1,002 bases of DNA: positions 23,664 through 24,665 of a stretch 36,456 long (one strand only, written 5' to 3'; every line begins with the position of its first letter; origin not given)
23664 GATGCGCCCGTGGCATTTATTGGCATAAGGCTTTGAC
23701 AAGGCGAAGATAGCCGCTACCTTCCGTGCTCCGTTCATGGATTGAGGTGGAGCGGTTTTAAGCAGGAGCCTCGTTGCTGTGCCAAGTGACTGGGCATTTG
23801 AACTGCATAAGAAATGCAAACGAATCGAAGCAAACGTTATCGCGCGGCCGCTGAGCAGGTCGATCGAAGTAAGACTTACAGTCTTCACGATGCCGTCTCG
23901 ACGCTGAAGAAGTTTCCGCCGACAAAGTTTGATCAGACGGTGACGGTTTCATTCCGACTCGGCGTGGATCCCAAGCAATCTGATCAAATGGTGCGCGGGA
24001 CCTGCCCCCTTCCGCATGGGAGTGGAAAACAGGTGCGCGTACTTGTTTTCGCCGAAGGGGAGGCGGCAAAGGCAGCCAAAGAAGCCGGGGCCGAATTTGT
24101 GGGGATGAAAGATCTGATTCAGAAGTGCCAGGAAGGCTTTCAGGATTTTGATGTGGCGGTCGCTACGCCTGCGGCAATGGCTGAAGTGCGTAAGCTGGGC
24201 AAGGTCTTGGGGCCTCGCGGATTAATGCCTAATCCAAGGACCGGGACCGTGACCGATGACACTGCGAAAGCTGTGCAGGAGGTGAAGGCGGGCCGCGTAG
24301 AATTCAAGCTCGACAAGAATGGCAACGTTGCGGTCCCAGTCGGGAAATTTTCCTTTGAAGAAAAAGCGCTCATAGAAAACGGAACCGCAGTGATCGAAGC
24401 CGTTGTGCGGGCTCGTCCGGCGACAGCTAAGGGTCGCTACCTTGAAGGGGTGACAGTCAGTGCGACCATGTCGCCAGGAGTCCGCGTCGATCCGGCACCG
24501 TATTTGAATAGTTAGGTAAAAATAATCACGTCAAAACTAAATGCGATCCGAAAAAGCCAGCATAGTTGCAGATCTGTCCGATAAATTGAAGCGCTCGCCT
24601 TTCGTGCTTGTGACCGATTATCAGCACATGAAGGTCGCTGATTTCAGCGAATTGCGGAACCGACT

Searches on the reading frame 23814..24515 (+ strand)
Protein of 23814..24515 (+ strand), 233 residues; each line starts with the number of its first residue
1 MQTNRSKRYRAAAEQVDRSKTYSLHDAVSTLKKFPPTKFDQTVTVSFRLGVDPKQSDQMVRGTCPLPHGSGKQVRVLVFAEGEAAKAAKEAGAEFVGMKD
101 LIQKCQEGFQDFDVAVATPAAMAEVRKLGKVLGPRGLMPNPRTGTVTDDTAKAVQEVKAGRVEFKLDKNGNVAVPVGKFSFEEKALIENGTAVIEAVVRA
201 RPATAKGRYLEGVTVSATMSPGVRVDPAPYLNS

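Call 5: search_protein_families(library=pfam, proteins=[window:23814-24515:+], max_evalue=0.01)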
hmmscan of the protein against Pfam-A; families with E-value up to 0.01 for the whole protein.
window:23814-24515:+ (233 aa): 1 family
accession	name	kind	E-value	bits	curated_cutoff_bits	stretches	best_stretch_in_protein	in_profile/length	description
PF00687.26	Ribosomal_L1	-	1.2e-65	221.2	32.2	1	31-221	1-198/198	Ribosomal protein L1p/L10e family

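Call 11: find_related_loci(query=window:23814-24515:+, collection=genome_contigs, flank=10000)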
Query window:23814-24515:+ (233 aa) in genome_contigs; peptide patterns used: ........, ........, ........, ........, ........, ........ (x = any residue, [..] = any of these).
600 stretches matched a pattern (row limit reached: there are more); 535 encode a relative of the query (tblastn E <= 1e-3); the best 80 are kept; 80 distinct loci.
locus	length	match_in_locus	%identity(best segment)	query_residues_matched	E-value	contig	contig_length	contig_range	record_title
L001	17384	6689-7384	94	1-232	9e-147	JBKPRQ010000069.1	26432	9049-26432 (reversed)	MAG: Verrucomicrobiota bacterium isolate GS_EKS_MAG_00045 GS_EKS_000000007663, whole genome shotgun sequence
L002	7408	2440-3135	93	1-232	3e-145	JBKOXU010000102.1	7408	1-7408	MAG: Verrucomicrobiota bacterium isolate GB_HAYS_MAG_00079 GB_HAYS_000000113965, whole genome shotgun sequence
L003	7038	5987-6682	92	1-232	4e-145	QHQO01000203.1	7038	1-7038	MAG: Verrucomicrobia bacterium isolate AV125 14_1009_02_30cm_scaffold_5261_curated, whole genome shotgun sequence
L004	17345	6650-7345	91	1-232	4e-144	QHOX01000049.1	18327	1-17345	MAG: Verrucomicrobia bacterium isolate AV42 14_1009_16_30cm_scaffold_4900_curated, whole genome shotgun sequence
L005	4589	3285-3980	92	1-232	3e-146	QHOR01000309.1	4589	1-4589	MAG: Verrucomicrobia bacterium isolate AV48 14_0903_02_30cm_scaffold_79406_curated, whole genome shotgun sequence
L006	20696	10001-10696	89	1-232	5e-140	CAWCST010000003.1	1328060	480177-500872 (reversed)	MAG: uncultured Verrucomicrobiae bacterium isolate MFD03346.bin.2.98 genome assembly, contig: contig_26237, whole genome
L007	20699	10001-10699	87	1-233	4e-139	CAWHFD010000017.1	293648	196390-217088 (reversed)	MAG: uncultured Verrucomicrobiae bacterium isolate MFD00822.bin.2.122 genome assembly, contig: contig_70659, whole genom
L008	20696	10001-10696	96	1-232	5e-139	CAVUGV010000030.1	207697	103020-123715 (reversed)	MAG: uncultured Verrucomicrobiae bacterium isolate MFD02159.bin.2.108 genome assembly, contig: contig_44186, whole genom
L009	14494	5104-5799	93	1-232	3e-138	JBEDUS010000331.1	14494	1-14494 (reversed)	MAG: Candidatus Udaeobacter sp. isolate Bin.004.forest_FP4 k127_8073875, whole genome shotgun sequence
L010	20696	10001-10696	88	1-232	3e-137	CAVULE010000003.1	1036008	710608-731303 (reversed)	MAG: uncultured Verrucomicrobiae bacterium isolate MFD06526.bin.1.139 genome assembly, contig: contig_1354, whole genome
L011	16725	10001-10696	88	1-232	6e-137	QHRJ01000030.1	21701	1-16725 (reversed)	MAG: Verrucomicrobia bacterium isolate AV106 14_0929_09_30cm_scaffold_1817_curated, whole genome shotgun sequence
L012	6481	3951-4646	93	1-232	3e-137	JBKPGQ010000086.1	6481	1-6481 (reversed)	MAG: Verrucomicrobiota bacterium isolate HAY_GB_MAG_00032 HAY_GB_000000251942, whole genome shotgun sequence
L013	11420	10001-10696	92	1-232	1e-136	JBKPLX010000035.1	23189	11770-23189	MAG: Verrucomicrobiota bacterium isolate GS_HAYS_MAG_00081 GS_HAYS_000003707944, whole genome shotgun sequence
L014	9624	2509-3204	87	1-232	8e-137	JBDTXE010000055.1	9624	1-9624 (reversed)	MAG: Verrucomicrobiota bacterium isolate cluster4_bin.109 NODE_19963_length_9624_cov_9.614798, whole genome shotgun sequ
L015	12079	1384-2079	93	1-232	2e-136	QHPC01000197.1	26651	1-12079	MAG: Verrucomicrobia bacterium isolate AV38 14_0927_05_40cm_scaffold_760_curated, whole genome shotgun sequence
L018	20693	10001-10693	87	1-231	6e-136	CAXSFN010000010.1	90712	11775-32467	MAG: uncultured Chthoniobacterales bacterium isolate private_X4_metawrap_bin.1 genome assembly, contig: private_X4_metaw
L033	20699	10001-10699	88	1-233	6e-133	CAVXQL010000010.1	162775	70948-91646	MAG: uncultured Verrucomicrobiae bacterium isolate MFD00822.bin.1.167 genome assembly, contig: contig_58792, whole genom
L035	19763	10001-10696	89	1-232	4e-132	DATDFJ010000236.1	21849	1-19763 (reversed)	MAG TPA_asm: Chthoniobacterales bacterium isolate SMAG_U223 k141_825913, whole genome shotgun sequence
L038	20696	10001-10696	91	1-232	1e-131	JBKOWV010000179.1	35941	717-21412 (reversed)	MAG: Verrucomicrobiota bacterium isolate GM_EKS_MAG_00006 GM_EKS_000001218505, whole genome shotgun sequence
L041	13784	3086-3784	88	1-233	4e-131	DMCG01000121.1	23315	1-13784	MAG TPA_asm: Spartobacteria bacterium isolate UBA10877 contig_2025, whole genome shotgun sequence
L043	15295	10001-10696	88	1-232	6e-131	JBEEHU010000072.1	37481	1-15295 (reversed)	MAG: Verrucomicrobiota bacterium isolate BP_755 scaffold_1695437, whole genome shotgun sequence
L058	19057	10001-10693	88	1-231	3e-128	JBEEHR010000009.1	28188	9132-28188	MAG: Verrucomicrobiota bacterium isolate BP_758 scaffold_2871924, whole genome shotgun sequence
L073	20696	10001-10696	83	1-232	6e-125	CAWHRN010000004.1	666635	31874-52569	MAG: uncultured Verrucomicrobiae bacterium isolate MFD05841.bin.1.229 genome assembly, contig: contig_18220, whole genom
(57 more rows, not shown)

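Call 40: find_homologous_proteins(query=window:23814-24515:+, max_evalue=1e-20)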
Query window:23814-24515:+ (233 aa): 8000 proteins with E <= 1e-20 among 8000 candidates; the best 120 are listed.
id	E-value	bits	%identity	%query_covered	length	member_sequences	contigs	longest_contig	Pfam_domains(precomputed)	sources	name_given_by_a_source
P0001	6.7e-140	482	95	100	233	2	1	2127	PF00687.27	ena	-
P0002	5.6e-138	476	93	100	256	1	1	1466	PF00687.27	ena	-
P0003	8.4e-138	475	93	100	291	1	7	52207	PF00687.27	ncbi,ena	-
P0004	8.4e-138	475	93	100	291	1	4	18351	PF00687.27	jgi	-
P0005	9.3e-138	475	93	100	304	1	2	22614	PF00687.27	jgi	jgi:large subunit ribosomal protein L1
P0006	1.3e-137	475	94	100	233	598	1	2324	PF00687.27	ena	-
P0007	1.9e-137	474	92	100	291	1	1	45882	PF00687.27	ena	-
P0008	2.2e-137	474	93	100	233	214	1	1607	PF00687.27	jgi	jgi:large subunit ribosomal protein L1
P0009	3.9e-137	473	93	100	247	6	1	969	PF00687.27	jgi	jgi:large subunit ribosomal protein L1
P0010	4.4e-137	473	92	100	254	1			PF00687.27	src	-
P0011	5.7e-137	473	93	100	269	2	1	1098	PF00687.27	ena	-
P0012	6.2e-137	472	92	100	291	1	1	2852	PF00687.27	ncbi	-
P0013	1.1e-136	472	92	100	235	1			PF00687.27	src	-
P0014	1.1e-136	472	93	100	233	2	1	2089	PF00687.27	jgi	-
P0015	2.0e-136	471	92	100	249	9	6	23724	PF00687.27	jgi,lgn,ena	jgi:large subunit ribosomal protein L1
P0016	2.3e-136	471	92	100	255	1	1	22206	PF00687.27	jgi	jgi:large subunit ribosomal protein L1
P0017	2.3e-136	471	91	100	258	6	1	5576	PF00687.27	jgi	jgi:large subunit ribosomal protein L1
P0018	7.0e-136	469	90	100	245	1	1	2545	PF00687.27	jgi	jgi:large subunit ribosomal protein L1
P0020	8.1e-136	469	93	100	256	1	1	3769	PF00687.27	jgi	jgi:large subunit ribosomal protein L1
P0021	9.6e-136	469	91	100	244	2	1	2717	PF00687.27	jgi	jgi:large subunit ribosomal protein L1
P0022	1.1e-135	468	93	100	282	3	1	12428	PF00687.27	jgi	jgi:large subunit ribosomal protein L1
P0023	1.2e-135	468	92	100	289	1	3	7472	PF00687.27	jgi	jgi:large subunit ribosomal protein L1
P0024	1.4e-135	468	91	100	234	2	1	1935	PF00687.27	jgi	jgi:large subunit ribosomal protein L1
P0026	1.6e-135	468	91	100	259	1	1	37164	PF00687.27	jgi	jgi:large subunit ribosomal protein L1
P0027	1.7e-135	468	91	100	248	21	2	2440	PF00687.27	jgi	jgi:large subunit ribosomal protein L1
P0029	1.9e-135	468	91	100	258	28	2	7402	PF00687.27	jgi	jgi:large subunit ribosomal protein L1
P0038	3.9e-135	467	92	100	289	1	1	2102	PF00687.27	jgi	jgi:large subunit ribosomal protein L1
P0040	5.3e-135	466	91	100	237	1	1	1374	PF00687.27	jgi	jgi:large subunit ribosomal protein L1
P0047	6.7e-135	466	92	100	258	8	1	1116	PF00687.27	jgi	jgi:large subunit ribosomal protein L1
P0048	7.6e-135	466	91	100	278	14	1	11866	PF00687.27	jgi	jgi:large subunit ribosomal protein L1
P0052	9.6e-135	465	91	100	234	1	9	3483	PF00687.27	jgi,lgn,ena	jgi:large subunit ribosomal protein L1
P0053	1.0e-134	465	91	100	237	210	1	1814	PF00687.27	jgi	jgi:large subunit ribosomal protein L1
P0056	1.1e-134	465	90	100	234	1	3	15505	PF00687.27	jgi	jgi:large subunit ribosomal protein L1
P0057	1.2e-134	465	91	100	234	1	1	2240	PF00687.27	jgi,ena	jgi:large subunit ribosomal protein L1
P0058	1.3e-134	465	91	100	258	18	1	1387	PF00687.27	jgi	jgi:large subunit ribosomal protein L1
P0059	1.6e-134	465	90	100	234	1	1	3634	PF00687.27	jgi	jgi:large subunit ribosomal protein L1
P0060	1.6e-134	465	89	100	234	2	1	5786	PF00687.27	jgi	jgi:large subunit ribosomal protein L1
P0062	1.9e-134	464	91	100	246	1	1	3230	PF00687.27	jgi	jgi:large subunit ribosomal protein L1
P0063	1.9e-134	464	91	100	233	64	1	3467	PF00687.27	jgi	jgi:large subunit ribosomal protein L1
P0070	3.7e-134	463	91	100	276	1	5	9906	PF00687.27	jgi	jgi:large subunit ribosomal protein L1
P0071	4.3e-134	463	90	99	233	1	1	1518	PF00687.27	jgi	jgi:large subunit ribosomal protein L1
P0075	5.1e-134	463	90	100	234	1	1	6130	PF00687.27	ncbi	ncbi:MAG TPA: 50S ribosomal protein L1 [Candidatus Udaeobacter sp.]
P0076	5.3e-134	463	90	100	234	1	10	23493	PF00687.27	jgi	jgi:large subunit ribosomal protein L1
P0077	5.9e-134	463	90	100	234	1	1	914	PF00687.27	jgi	jgi:large subunit ribosomal protein L1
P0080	7.0e-134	462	90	100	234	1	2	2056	PF00687.27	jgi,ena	jgi:large subunit ribosomal protein L1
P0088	1.2e-133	462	90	100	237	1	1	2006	PF00687.27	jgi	jgi:large subunit ribosomal protein L1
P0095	2.2e-133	461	91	99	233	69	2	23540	PF00687.27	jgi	jgi:large subunit ribosomal protein L1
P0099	2.7e-133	461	91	100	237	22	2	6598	PF00687.27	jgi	jgi:large subunit ribosomal protein L1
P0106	3.4e-133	460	90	100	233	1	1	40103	PF00687.27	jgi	jgi:large subunit ribosomal protein L1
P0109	4.3e-133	460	91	99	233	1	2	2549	PF00687.27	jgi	jgi:large subunit ribosomal protein L1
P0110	4.4e-133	460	89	100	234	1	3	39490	PF00687.27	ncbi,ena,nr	ncbi:MAG: 50S ribosomal protein L1 [Verrucomicrobia bacterium]|nr:MAG: 50S ribosomal protein L1 [Ver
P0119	7.5e-133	459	90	100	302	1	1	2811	PF00687.27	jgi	jgi:large subunit ribosomal protein L1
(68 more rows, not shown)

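Call 46: search_protein_families(library=pfam, proteins=[L041:2028-2864:-, L035:2324-3421:-, L058:2-2137:+, L038:9245-9883:+, L018:3260-5305:-, L073:8613-9773:-, L033:7309-8535:+, L043:929-1519:+], max_evalue=0.001)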
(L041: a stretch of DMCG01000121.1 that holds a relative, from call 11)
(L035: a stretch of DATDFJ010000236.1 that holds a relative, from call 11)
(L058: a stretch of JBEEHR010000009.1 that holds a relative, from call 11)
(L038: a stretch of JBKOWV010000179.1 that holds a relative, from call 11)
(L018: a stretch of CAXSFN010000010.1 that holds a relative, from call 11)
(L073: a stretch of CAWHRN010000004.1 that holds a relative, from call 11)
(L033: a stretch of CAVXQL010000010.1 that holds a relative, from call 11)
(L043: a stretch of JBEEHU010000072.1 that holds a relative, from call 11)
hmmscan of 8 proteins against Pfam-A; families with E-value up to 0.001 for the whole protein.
L041:2028-2864:- (278 aa): 0 families

L035:2324-3421:- (365 aa): 6 families
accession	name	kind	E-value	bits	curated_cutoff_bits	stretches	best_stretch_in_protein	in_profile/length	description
PF07478.18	Dala_Dala_lig_C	-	7.2e-73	244.9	24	1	147-348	1-204/204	D-ala D-ala ligase C-terminus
PF01820.27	Dala_Dala_lig_N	-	1.8e-37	129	34.6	1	6-130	1-121/121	D-ala D-ala ligase N-terminus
PF02222.28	ATP-grasp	-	1.7e-09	38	27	1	147-317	2-160/179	ATP-grasp domain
PF13535.11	ATP-grasp_4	-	4.2e-07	30.1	27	1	179-318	2-150/160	ATP-grasp domain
PF02786.22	CPSase_L_D2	-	1.6e-05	24.9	19.8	1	140-318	1-178/211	Carbamoyl-phosphate synthase L chain, ATP binding domain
PF08443.16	RimK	-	6.5e-05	23.1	21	1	141-330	4-177/188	RimK-like ATP-grasp domain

L058:2-2137:+ (711 aa): 0 families

L038:9245-9883:+ (212 aa): 3 families
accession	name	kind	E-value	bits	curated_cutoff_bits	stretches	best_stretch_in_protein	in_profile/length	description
PF13650.11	Asp_protease_2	-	2.1e-08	35.2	24.3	1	79-168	1-81/90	Aspartyl protease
PF13975.11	gag-asp_proteas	-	3.7e-08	34.3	28.2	1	79-151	1-69/92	gag-polyprotein putative aspartyl protease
PF09668.16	Asp_protease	-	0.00034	21.1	26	0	15-35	89-109/109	Aspartyl protease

L018:3260-5305:- (681 aa): 13 families
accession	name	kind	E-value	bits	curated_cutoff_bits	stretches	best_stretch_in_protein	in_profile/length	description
PF14559.12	TPR_19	-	1e-12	48.6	25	2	478-523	7-52/68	Tetratricopeptide repeat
PF13414.12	TPR_11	-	1.4e-12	47.5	26.8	1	443-474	9-40/42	TPR repeat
PF13428.12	TPR_14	-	8.8e-09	35.6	23.5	1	463-505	2-44/44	Tetratricopeptide repeat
PF12895.13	ANAPC3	-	1.5e-08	35.2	27.2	1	442-492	3-52/82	Anaphase-promoting complex, cyclosome, subunit 3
PF13431.12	TPR_17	-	3.7e-08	33.5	24.4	0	452-481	3-32/34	Tetratricopeptide repeat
PF13181.12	TPR_8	-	1.6e-07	31.4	25.7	0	462-495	1-34/34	Tetratricopeptide repeat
PF23914.1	TPR_CcmH_CycH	-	2.6e-07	31.1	42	0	452-515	40-103/158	Cytochrome c-type biogenesis protein H TPR domain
PF00211.25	Guanylate_cyc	-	8.9e-07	29.1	21.9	1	16-169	11-172/183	Adenylate and Guanylate cyclase catalytic domain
PF00515.34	TPR_1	-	2.3e-06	27.6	27.8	0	462-495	1-34/34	Tetratricopeptide repeat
PF13432.12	TPR_16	-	2.5e-05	25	32.7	1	445-496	14-65/65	Tetratricopeptide repeat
PF07719.23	TPR_2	-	2.8e-05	24.3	27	0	462-495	1-34/34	Tetratricopeptide repeat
PF07721.20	TPR_4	-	0.00011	22.9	27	0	535-553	7-25/26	Tetratricopeptide repeat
PF13424.12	TPR_12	-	0.00038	21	30.1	0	467-516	8-65/77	Tetratricopeptide repeat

L073:8613-9773:- (386 aa): 12 families
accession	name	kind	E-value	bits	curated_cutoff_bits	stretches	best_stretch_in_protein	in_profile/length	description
PF13964.12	Kelch_6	-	3.9e-41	138.1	25.3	4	152-195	9-50/50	Kelch motif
PF13418.12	Kelch_4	-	7.2e-34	115.9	21.6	2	42-86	1-42/49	Galactose oxidase, central domain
PF01344.31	Kelch_1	-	1.5e-33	114.3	20.1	1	99-140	5-45/46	Kelch motif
PF13415.12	Kelch_3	-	3.6e-24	84.8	22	0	156-191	3-36/48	Galactose oxidase, central domain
PF07646.21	Kelch_2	-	4.3e-24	83.6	21.3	0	42-86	1-42/48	Kelch motif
PF24981.1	Beta-prop_ATRN-LZTR1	-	4.4e-19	69.3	50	2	227-371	126-281/289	Attractin/LZTR1 beta-propeller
PF24681.1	Kelch_KLHDC2_KLHL20_DRC7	-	5.3e-19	68.8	50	2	34-205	42-214/221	KLHDC2/KLHL20/DRC7 Kelch-repeats domain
PF07250.17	Glyoxal_oxid_N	-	8.2e-15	55.1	37.5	0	255-318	76-137/243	Glyoxal oxidase N-terminus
PF25210.1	Kelch_FKB95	-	1.3e-13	51.6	70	1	121-240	57-166/268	FKB95, Kelch-repeats domain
PF24996.1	NANM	-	6.8e-12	45.3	45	1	65-125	158-218/350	N-acetylneuraminate epimerase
PF17164.10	DUF5122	-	1.5e-06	28.8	27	0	361-375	3-17/36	Domain of unknown function (DUF5122) beta-propeller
PF13540.12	RCC1_2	-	2.9e-05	24.2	22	0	97-112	9-24/30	Regulator of chromosome condensation (RCC1) repeat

L033:7309-8535:+ (408 aa): 0 families

L043:929-1519:+ (196 aa): 0 families

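Call 64: search_protein_representatives(protein=window:23814-24515:+)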
Query: 233 residues. Proteins with E-value up to 0.001 (for the whole library): 11774; up to 1e-10: 6864; up to 1e-30: 1371. The best 150 are listed.
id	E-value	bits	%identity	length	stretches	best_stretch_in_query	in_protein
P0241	2.0e-82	292.6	84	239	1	75-232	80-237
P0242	4.3e-78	278.5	57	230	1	4-228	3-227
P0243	3.1e-75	269.2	56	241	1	4-228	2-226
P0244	1.2e-74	267.2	56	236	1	3-229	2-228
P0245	4.3e-74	265.4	55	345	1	4-230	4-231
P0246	8.0e-74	264.5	54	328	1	9-228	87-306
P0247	1.4e-73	263.8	49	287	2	4-164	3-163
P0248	3.8e-73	262.3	56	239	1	4-227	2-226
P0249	5.7e-73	261.8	54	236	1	4-227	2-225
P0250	5.6e-72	258.5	52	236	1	5-229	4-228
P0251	6.3e-72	258.3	54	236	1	4-227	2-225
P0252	4.4e-71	255.6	51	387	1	4-228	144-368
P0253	1.1e-69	251.0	89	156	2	1-85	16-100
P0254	1.2e-69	251.0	49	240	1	4-229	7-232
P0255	1.2e-69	250.9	53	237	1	4-231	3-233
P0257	2.7e-69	249.8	55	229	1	6-227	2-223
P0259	5.1e-69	248.9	54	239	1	5-226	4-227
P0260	3.9e-68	246.0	66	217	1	60-229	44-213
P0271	2.1e-65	237.0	60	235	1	32-212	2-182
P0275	1.9e-64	233.9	71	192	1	1-191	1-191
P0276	2.8e-64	233.4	68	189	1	74-231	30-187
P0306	9.0e-61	221.9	66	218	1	71-228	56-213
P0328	8.7e-58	212.1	60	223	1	18-184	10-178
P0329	9.2e-58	212.1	64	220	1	73-228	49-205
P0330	1.5e-57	211.3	60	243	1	66-228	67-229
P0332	2.2e-57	210.8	70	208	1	81-227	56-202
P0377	7.1e-53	196.1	65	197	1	89-229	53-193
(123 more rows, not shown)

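Call 65: list_cluster_members(proteins=[P0242, P0243, P0244, P0248, P0249, P0250, P0251, P0255, P0257, P0259])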
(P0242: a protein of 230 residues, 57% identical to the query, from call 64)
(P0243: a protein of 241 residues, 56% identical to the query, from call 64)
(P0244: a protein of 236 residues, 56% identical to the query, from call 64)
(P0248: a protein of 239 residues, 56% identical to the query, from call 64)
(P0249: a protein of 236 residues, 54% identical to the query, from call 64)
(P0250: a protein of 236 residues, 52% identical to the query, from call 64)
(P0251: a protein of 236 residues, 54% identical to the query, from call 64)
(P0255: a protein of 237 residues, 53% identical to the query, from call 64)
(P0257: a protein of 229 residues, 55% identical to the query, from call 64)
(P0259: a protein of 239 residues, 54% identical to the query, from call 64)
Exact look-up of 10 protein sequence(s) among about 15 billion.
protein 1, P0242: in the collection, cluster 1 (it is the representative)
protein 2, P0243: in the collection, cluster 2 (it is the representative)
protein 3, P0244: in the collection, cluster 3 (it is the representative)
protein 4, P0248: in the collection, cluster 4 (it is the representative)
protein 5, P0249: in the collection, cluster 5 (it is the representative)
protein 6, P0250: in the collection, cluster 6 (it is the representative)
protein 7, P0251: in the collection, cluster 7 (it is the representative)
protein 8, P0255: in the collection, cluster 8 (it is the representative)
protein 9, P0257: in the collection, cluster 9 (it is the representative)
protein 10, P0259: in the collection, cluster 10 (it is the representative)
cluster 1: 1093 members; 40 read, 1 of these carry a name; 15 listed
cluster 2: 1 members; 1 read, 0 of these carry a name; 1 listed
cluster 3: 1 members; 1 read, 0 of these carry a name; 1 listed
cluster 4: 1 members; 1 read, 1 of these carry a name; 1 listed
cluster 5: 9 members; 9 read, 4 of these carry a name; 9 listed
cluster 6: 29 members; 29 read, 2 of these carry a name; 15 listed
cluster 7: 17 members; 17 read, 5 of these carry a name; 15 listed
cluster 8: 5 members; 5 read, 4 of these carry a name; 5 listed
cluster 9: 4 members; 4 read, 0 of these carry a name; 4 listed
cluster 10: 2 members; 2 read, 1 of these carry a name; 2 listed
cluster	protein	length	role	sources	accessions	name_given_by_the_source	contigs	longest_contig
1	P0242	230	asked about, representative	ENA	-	-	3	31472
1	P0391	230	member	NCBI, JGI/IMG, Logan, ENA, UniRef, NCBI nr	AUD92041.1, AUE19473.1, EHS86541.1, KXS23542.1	50S ribosomal protein L1 [Bifidobacterium breve] | Large ribosomal subunit protein uL1 n=1 Tax=Bifidobacterium breve TaxID=1685 ...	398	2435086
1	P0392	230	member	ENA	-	-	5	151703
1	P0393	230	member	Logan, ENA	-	-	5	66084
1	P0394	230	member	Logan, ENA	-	-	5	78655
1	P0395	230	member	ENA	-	-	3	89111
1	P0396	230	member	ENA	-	-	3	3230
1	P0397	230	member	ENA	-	-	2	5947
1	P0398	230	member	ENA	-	-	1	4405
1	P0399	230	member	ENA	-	-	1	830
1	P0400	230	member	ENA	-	-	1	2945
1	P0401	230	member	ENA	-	-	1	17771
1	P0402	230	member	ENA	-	-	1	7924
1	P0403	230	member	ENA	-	-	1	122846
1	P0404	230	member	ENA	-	-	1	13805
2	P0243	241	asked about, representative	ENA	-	-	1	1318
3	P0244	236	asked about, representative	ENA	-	-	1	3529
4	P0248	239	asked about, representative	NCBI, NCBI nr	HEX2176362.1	MAG TPA: 50S ribosomal protein L1 [Nocardioidaceae bacterium] | 50S ribosomal protein L1 [Nocardioidaceae bacterium]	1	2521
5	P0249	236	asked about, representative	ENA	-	-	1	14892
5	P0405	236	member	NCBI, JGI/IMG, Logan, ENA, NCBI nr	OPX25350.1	MAG: 50S ribosomal protein L1 [Candidatus Latescibacteria bacterium 4484_107]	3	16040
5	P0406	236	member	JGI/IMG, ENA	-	large subunit ribosomal protein L1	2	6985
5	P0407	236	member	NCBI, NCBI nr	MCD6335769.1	MAG: 50S ribosomal protein L1 [Candidatus Latescibacteria bacterium] | 50S ribosomal protein L1 [Candidatus Latescibacterota bacterium]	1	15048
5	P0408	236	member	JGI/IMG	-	large subunit ribosomal protein L1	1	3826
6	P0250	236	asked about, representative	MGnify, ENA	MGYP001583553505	CR=1 FL=1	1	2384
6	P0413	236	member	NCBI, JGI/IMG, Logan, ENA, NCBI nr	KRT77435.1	MAG: 50S ribosomal protein L1, large subunit ribosomal protein L1 [Armatimonadetes ...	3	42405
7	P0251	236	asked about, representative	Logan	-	-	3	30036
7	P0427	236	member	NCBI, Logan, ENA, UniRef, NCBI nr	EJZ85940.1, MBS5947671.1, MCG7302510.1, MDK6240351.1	50S ribosomal protein L1 [Winkia sp. UMB3158] | Large ribosomal subunit protein uL1 n=2 Tax=Winkia neuii TaxID=33007 RepID=K0ZEL6_9ACTO | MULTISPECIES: 50S ribosomal protein L1 [Winkia]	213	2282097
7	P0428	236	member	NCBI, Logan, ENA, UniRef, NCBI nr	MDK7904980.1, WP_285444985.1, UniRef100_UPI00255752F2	50S ribosomal protein L1 [Winkia sp. UMB0889B] | 50S ribosomal protein L1 n=1 Tax=Winkia sp. UMB0889B TaxID=3046315 RepID=UPI00255752F2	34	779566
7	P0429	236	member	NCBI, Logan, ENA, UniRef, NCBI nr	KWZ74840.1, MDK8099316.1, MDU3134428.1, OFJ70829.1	MAG: 50S ribosomal protein L1 [Winkia neuii] | Large ribosomal subunit protein uL1 n=1 Tax=Winkia neuii TaxID=33007 ... | 50S ribosomal protein L1 [Winkia neuii]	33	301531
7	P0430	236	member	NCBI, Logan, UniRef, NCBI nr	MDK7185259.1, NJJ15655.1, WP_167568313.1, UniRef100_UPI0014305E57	50S ribosomal protein L1 [Winkia neuii] | 50S ribosomal protein L1 n=1 Tax=Winkia TaxID=2692118 RepID=UPI0014305E57 | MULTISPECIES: 50S ribosomal protein L1 [Winkia]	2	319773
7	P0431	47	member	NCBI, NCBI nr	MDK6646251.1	50S ribosomal protein L1, partial [Actinotignum timonense] | 50S ribosomal protein L1 [Actinotignum timonense]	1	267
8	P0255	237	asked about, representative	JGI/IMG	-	large subunit ribosomal protein L1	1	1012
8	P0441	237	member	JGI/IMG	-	large subunit ribosomal protein L1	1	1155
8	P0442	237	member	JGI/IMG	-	large subunit ribosomal protein L1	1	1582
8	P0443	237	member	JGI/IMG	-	large subunit ribosomal protein L1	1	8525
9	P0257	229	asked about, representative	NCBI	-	-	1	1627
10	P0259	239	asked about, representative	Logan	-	-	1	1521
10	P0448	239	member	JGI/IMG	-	large subunit ribosomal protein L1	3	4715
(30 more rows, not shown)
